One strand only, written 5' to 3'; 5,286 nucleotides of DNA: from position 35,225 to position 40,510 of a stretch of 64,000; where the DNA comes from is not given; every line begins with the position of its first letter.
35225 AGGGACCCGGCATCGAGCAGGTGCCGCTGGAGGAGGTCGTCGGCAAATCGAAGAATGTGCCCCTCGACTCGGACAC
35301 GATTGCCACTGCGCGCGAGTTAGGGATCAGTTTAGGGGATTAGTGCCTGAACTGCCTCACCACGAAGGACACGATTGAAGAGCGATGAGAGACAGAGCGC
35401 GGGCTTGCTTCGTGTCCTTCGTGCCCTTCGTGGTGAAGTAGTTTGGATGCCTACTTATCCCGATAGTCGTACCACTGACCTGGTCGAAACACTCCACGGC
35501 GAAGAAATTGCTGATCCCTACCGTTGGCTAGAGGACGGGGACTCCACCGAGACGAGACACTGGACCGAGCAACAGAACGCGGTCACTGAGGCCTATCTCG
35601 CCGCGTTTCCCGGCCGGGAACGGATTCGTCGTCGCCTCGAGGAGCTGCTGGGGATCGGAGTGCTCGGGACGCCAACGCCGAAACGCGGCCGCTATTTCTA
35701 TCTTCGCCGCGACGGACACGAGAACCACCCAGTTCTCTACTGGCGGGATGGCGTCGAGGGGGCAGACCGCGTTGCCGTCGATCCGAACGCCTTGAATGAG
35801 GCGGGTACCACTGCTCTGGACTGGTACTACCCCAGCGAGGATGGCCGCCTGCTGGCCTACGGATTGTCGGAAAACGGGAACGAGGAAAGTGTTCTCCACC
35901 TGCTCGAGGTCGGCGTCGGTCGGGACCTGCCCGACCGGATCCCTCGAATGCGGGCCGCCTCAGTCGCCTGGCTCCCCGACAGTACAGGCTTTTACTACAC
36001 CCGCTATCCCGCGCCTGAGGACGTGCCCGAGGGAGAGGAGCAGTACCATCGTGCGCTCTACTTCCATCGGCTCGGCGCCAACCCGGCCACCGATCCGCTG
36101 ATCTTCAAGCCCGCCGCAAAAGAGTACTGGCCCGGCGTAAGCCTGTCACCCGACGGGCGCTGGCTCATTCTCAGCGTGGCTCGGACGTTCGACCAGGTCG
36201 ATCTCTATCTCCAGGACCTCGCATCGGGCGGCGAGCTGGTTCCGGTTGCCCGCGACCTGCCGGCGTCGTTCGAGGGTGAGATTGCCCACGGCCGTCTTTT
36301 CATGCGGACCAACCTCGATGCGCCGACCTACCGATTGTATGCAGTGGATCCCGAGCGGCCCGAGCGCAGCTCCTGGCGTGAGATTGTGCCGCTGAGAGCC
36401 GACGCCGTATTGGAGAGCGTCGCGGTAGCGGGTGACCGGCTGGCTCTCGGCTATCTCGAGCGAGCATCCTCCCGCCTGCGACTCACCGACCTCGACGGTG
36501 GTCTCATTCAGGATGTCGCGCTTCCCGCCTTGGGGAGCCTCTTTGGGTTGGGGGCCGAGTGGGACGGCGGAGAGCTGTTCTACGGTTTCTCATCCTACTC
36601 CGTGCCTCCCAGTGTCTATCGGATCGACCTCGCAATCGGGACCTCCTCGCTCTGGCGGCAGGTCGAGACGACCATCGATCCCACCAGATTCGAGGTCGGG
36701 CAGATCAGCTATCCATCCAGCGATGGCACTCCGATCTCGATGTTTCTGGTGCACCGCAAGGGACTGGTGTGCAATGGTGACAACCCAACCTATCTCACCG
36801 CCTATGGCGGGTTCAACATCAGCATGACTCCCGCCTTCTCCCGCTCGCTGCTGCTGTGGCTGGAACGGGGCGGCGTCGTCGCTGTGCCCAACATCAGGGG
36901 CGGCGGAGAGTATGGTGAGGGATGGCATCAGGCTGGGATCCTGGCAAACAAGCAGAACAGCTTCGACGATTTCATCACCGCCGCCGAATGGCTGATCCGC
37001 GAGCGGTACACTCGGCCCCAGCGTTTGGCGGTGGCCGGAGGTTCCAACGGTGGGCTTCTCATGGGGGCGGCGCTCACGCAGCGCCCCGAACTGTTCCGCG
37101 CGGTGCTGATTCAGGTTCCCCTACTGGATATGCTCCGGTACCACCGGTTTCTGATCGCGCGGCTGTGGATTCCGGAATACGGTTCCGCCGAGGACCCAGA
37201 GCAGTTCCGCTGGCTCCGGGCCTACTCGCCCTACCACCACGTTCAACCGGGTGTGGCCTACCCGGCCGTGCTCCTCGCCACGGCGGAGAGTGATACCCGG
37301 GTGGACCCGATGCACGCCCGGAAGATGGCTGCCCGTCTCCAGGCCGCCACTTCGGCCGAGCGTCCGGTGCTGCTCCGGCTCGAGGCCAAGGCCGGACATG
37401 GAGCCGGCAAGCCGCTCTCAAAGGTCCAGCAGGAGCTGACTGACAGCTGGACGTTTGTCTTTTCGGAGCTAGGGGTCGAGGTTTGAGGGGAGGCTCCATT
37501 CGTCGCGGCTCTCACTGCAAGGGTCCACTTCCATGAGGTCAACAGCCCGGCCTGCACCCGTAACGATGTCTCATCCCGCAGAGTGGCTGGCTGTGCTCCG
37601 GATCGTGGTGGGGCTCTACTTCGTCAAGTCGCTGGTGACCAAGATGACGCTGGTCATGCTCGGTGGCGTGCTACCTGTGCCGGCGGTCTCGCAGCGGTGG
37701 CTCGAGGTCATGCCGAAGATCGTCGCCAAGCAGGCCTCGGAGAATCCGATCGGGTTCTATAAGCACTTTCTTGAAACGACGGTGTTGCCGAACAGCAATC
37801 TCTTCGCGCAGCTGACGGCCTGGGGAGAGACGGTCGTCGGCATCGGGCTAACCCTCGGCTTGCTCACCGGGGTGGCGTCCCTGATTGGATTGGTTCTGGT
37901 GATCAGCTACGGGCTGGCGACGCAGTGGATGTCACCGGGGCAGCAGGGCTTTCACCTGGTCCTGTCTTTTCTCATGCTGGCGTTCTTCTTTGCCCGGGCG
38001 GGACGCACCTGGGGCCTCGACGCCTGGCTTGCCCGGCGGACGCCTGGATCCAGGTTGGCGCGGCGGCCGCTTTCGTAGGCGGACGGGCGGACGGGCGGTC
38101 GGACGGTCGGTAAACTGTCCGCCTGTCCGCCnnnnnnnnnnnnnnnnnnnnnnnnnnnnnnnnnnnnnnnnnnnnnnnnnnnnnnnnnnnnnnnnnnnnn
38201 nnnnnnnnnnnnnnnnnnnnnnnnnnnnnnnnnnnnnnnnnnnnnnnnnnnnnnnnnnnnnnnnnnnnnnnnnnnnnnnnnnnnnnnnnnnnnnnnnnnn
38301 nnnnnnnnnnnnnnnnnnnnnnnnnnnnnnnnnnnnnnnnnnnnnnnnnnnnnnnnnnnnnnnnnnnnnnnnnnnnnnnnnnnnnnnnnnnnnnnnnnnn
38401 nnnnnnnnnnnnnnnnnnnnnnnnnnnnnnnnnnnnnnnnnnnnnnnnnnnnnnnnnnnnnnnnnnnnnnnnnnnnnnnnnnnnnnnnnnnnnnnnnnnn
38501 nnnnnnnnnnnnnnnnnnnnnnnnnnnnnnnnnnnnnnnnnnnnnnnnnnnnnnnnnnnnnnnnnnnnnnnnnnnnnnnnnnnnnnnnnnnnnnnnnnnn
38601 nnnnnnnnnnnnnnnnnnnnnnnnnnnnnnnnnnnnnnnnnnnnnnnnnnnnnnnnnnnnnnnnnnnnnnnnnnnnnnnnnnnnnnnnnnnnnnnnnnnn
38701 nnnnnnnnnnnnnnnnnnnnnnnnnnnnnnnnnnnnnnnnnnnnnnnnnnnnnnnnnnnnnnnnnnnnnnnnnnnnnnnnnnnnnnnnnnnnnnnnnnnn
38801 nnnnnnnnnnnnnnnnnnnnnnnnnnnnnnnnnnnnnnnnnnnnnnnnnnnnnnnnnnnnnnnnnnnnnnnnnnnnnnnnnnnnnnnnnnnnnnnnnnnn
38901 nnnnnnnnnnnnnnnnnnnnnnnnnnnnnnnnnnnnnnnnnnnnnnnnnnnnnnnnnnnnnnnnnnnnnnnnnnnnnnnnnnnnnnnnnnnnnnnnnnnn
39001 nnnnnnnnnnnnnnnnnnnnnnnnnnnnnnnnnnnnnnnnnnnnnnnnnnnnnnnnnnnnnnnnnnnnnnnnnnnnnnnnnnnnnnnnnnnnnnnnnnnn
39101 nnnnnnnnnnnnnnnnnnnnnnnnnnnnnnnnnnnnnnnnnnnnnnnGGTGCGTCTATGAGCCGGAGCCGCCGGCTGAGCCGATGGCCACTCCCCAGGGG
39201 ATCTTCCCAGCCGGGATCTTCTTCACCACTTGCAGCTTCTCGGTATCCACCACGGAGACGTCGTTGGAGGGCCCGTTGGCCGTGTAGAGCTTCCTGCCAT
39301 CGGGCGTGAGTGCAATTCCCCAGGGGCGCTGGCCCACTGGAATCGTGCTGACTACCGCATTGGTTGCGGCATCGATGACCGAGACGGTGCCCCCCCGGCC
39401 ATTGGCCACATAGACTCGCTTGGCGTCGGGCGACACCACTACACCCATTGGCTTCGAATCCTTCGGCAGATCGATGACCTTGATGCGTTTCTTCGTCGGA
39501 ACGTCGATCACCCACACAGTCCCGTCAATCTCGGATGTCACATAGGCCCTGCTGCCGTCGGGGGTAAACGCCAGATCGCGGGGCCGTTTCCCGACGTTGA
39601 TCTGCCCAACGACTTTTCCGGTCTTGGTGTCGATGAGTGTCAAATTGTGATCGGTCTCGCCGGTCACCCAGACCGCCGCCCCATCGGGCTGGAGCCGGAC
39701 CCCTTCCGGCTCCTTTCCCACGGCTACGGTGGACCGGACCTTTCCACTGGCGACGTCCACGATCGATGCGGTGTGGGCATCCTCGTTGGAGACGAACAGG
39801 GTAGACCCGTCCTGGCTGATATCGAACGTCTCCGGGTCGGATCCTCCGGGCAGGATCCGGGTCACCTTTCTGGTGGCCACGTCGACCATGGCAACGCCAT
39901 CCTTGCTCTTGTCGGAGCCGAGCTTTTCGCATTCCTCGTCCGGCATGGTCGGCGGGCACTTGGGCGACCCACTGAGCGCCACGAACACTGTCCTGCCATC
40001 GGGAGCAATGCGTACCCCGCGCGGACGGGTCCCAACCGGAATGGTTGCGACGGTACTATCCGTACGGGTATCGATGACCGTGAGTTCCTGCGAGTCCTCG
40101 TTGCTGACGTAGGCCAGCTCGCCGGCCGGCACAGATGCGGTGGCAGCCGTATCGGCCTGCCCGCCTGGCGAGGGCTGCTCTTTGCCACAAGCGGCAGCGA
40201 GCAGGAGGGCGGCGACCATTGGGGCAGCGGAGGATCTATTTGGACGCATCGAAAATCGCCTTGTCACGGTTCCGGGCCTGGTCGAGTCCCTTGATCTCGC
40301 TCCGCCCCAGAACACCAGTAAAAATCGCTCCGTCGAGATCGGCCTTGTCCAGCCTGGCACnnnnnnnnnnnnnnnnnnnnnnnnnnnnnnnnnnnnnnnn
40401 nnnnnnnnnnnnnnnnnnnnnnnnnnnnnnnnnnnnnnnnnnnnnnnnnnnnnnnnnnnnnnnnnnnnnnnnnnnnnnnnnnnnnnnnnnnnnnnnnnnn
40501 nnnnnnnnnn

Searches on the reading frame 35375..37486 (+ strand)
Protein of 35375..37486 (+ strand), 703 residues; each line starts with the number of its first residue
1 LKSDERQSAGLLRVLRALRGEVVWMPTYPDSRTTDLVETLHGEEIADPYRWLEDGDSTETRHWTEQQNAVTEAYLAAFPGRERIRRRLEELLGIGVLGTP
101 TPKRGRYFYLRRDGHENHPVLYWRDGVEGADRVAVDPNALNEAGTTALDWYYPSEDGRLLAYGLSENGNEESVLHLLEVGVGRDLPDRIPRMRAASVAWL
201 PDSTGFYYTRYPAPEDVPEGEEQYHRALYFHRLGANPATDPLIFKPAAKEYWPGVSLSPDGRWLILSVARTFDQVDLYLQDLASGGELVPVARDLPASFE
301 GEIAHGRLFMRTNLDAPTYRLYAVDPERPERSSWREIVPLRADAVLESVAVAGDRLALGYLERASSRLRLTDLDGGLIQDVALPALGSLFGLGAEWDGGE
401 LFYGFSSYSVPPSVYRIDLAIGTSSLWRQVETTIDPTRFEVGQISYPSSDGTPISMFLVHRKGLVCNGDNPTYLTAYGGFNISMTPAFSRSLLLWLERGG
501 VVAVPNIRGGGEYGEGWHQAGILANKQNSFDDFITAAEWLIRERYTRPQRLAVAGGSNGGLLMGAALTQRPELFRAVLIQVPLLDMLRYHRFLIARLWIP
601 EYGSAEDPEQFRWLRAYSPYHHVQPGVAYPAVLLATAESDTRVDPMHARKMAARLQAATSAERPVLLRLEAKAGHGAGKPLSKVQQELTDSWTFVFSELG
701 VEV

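Call 18: search_protein_families(library=pfam, proteins=[window:35375-37486:+], max_evalue=0.01)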
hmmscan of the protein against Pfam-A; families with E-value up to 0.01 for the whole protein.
window:35375-37486:+ (703 aa): 5 families
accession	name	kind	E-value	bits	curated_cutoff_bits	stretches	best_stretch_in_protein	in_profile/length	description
PF02897.21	Peptidase_S9_N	-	2.2e-96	323.6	24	1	32-429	4-413/414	Prolyl oligopeptidase, N-terminal beta-propeller domain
PF00326.27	Peptidase_S9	-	5.8e-57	193.1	22.6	1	487-700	2-211/213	Prolyl oligopeptidase family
PF07859.19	Abhydrolase_3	-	0.00082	19.6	25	1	529-675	48-206/210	alpha/beta hydrolase fold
PF02129.25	Peptidase_S15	-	0.0013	18.9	23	1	489-591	46-138/262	X-Pro dipeptidyl-peptidase (S15 family)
PF00756.26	Esterase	-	0.0032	17.7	22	0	525-642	89-196/251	Putative esterase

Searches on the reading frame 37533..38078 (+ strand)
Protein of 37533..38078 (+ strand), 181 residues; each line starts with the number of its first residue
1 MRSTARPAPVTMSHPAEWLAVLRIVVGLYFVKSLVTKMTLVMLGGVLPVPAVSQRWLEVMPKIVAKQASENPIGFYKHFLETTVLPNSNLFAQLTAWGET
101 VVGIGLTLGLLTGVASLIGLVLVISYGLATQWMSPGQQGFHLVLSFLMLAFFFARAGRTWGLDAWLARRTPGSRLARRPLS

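Call 18: search_protein_families(library=pfam, proteins=[window:37533-38078:+], max_evalue=0.01)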
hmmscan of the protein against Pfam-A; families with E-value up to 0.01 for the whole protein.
window:37533-38078:+ (181 aa): 2 families
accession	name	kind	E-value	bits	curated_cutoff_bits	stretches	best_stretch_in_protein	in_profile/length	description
PF04173.18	DoxD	-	5.3e-08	33.4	22.7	1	18-170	1-148/167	TQO small subunit DoxD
PF07681.17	DoxX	-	4.5e-05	24.4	23.6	1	19-124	2-77/85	DoxX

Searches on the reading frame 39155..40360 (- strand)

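Call 6: search_protein_families(library=ncbifam, proteins=[window:39155-40360:-])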
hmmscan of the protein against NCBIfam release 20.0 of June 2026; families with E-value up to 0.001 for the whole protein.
window:39155-40360:- (401 aa): 17 families
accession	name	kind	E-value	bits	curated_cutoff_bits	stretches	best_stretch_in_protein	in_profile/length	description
TIGR03866.1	PQQ_ABC_repeats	subfamily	1.6e-79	267.2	287.3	2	153-393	62-308/310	PQQ-dependent catabolism-associated beta-propeller protein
TIGR02276.1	beta_rpt_yvtn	repeat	3.9e-71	234.8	27.85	6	311-351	1-41/42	beta-propeller repeat protein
NF052340.1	hydrazine_beta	equivalog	9.2e-49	166.5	560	4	303-397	34-128/372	hydrazine synthase subunit beta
NF052342.1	hydrazine_BC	exception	5.1e-37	127.4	1250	3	149-281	56-191/690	hydrazine synthase subunit beta-gamma fusion subunit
NF052460.1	L-NosZ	equivalog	3.3e-36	124.8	700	2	225-388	52-218/480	clade III lactonase-type nitrous-oxide reductase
NF052280.1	7_blade_YncE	equivalog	4.4e-29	101.3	400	1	200-360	154-315/338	7-bladed beta-propeller protein YncE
NF048007.1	MmpL3Stblzr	equivalog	9.2e-21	74.4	600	2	75-320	95-326/366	MmpL3/TtfA transport complex stabilizer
NF038117.1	choice_anch_I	subfamily_domain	6.4e-16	58.3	300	0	323-363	74-114/458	choice-of-anchor I family protein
TIGR03907.1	QH_beta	equivalog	1.3e-15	57.4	223.2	1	279-366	10-103/338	quinohemoprotein amine dehydrogenase subunit beta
NF041516.1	PA2928_fam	subfamily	7e-11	42.1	70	0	193-254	310-374/376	PA2928 family protein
TIGR04244.1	nitrous_NosZ_RR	equivalog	1.8e-08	33.4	625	0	324-377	292-348/627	TAT-dependent nitrous-oxide reductase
NF008258.1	PRK11028.1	equivalog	3e-08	33.1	370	0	175-292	82-211/330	6-phosphogluconolactonase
NF038015.2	AztD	exception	1.1e-07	30.9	400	1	235-351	232-353/356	zinc metallochaperone AztD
NF053768.1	CIS12_fam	equivalog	1.2e-05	24.2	860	1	250-363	36-146/715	CIS12 family contractile injection system protein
TIGR02658.1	TTQ_MADH_Hv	equivalog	4.2e-05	22.5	454.45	0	211-297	258-345/358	methylamine dehydrogenase (amicyanin) large subunit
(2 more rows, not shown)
